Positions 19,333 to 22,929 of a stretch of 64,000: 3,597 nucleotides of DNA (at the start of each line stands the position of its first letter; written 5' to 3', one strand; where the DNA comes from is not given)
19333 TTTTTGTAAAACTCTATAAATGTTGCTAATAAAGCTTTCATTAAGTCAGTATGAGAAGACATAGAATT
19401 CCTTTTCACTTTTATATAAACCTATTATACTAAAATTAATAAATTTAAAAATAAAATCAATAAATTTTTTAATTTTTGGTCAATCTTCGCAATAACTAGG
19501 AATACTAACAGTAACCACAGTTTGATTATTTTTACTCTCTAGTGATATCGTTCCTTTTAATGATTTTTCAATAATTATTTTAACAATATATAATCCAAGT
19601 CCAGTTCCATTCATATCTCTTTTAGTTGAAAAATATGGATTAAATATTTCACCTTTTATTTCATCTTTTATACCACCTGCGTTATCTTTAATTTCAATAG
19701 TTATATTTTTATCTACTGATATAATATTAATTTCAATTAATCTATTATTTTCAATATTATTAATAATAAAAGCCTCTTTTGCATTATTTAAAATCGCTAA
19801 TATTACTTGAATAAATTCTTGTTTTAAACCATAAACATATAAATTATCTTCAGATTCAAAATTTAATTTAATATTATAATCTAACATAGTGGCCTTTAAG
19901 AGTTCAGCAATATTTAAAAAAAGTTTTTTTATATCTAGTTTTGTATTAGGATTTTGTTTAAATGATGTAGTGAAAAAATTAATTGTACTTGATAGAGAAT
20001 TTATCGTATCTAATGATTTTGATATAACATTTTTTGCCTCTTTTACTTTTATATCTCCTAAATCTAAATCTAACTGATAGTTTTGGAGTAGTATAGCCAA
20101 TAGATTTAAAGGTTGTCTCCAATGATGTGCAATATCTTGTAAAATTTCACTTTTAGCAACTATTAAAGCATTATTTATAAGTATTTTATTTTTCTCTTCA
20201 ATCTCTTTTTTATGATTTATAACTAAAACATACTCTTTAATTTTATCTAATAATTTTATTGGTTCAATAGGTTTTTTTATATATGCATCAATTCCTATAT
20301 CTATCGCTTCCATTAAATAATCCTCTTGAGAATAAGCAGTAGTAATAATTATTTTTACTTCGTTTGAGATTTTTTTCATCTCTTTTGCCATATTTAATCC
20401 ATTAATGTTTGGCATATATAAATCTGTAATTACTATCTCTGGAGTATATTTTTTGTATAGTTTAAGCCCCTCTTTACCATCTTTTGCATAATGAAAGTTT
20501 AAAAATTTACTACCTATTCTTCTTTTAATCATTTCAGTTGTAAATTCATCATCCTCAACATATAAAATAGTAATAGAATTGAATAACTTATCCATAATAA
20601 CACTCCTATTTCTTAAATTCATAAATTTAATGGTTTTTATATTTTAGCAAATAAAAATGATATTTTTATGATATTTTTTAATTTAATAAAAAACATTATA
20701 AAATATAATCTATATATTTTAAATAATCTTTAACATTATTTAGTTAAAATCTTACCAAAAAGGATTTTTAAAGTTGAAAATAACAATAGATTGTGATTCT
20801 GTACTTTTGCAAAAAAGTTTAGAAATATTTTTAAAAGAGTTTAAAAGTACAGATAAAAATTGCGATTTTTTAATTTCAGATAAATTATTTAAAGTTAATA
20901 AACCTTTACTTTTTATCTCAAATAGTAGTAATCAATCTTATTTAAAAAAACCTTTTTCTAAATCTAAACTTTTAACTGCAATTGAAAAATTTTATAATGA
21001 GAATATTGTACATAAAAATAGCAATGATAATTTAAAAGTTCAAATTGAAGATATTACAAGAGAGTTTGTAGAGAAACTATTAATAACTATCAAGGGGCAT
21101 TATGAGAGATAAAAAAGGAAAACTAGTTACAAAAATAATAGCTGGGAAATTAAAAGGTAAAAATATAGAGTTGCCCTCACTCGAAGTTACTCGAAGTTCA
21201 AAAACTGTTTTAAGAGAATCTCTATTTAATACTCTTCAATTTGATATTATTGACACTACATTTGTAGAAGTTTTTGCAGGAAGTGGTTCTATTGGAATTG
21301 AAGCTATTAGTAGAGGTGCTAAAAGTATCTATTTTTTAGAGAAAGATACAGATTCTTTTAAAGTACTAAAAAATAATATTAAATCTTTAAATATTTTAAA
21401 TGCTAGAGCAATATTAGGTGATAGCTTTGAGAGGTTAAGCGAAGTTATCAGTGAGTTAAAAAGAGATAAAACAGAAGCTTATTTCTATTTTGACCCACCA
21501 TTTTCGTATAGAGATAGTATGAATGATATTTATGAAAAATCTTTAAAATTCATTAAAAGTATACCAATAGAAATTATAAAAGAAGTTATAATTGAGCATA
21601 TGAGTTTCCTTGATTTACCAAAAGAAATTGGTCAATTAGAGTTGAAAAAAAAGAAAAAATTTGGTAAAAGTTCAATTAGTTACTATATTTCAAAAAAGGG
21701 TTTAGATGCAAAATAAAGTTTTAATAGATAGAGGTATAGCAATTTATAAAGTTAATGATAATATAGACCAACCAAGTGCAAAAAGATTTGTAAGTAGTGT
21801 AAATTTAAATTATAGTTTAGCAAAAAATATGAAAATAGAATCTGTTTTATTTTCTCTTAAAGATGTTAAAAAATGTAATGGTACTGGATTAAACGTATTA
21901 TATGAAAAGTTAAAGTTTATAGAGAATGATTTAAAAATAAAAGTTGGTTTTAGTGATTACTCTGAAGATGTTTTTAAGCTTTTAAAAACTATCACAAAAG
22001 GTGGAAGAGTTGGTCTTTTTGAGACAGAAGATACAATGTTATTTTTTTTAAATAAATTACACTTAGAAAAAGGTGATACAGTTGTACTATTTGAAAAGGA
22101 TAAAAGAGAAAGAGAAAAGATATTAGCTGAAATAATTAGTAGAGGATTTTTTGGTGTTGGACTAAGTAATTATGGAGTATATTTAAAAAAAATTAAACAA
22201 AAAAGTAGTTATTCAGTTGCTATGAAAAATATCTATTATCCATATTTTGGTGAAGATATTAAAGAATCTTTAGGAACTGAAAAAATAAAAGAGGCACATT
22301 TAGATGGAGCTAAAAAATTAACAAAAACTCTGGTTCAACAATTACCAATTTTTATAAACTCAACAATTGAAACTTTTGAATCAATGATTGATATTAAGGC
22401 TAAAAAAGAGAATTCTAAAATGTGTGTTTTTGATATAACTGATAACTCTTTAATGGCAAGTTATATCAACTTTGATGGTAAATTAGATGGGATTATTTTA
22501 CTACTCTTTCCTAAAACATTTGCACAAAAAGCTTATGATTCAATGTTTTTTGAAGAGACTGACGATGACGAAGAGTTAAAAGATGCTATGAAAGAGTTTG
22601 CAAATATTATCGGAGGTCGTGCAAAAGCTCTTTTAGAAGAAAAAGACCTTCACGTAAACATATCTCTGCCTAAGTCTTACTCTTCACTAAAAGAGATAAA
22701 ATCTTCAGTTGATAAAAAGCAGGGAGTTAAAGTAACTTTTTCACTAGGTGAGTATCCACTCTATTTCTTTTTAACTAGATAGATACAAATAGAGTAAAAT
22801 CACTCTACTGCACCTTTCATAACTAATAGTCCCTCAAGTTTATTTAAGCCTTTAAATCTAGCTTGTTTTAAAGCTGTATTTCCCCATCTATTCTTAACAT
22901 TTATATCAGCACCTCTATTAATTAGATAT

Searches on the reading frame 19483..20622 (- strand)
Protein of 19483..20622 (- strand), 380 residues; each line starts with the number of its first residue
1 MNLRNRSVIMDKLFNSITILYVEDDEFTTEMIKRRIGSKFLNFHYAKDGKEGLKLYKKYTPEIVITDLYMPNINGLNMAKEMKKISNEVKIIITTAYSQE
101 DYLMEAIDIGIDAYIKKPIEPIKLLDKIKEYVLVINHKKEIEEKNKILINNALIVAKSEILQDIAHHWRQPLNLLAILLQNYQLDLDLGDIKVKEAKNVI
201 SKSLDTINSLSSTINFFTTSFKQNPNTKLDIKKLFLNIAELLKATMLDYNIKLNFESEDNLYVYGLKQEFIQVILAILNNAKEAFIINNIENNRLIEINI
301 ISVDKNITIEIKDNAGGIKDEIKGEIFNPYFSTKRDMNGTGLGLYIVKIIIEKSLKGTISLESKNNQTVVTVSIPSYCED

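Call 42: search_protein_families(library=pfam, proteins=[window:19483-20622:-], max_evalue=0.001)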
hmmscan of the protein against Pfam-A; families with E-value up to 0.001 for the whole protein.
window:19483-20622:- (380 aa): 2 families
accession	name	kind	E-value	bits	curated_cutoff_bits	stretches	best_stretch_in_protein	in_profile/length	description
PF00072.30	Response_reg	-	3.7e-24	85.5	30.2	1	19-129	1-111/111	Response regulator receiver domain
PF02518.31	HATPase_c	-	5.2e-15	56.3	26.4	1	269-375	5-108/111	Histidine kinase-, DNA gyrase B-, and HSP90-like ATPase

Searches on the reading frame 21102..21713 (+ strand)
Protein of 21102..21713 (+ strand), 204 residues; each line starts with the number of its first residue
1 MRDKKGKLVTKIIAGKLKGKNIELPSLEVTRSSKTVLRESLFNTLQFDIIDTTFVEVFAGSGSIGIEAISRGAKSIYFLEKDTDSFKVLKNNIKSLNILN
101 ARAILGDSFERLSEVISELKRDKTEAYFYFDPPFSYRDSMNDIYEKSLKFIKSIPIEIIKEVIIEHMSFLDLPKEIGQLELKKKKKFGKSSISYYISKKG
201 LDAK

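Call 42: search_protein_families(library=pfam, proteins=[window:21102-21713:+], max_evalue=0.001)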
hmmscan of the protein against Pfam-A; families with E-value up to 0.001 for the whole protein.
window:21102-21713:+ (204 aa): 3 families
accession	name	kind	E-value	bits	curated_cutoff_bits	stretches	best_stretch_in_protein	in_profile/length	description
PF03602.21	Cons_hypoth95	-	2.7e-37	128.6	24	1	11-195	2-181/182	Conserved hypothetical protein 95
PF02086.21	MethyltransfD12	-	0.00024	21.4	22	0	50-73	20-43/253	D12 class N6 adenine-specific DNA methyltransferase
PF02475.24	TRM5-TYW2_MTfase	-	0.00033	21.1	28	1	53-109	39-97/164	TRM5/TYW2 methyltransferase domain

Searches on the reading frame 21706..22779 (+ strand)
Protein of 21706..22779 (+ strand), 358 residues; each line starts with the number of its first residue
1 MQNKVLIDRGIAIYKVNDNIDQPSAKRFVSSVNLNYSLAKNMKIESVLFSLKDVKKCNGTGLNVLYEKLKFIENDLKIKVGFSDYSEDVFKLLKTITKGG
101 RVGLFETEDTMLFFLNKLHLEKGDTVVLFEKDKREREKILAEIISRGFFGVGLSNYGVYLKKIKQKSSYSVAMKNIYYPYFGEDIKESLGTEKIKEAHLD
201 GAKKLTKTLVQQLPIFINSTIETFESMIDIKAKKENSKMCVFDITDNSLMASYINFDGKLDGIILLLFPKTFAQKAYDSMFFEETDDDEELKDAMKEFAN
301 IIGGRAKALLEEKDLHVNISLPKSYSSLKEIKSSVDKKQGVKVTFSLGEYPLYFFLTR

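Call 42: search_protein_families(library=pfam, proteins=[window:21706-22779:+], max_evalue=0.001)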
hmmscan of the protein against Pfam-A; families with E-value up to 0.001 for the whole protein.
window:21706-22779:+ (358 aa): 1 family
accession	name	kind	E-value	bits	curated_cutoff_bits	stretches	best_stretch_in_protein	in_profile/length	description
PF13690.11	CheX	-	2.2e-14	53.7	27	1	251-345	2-93/94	Chemotaxis phosphatase CheX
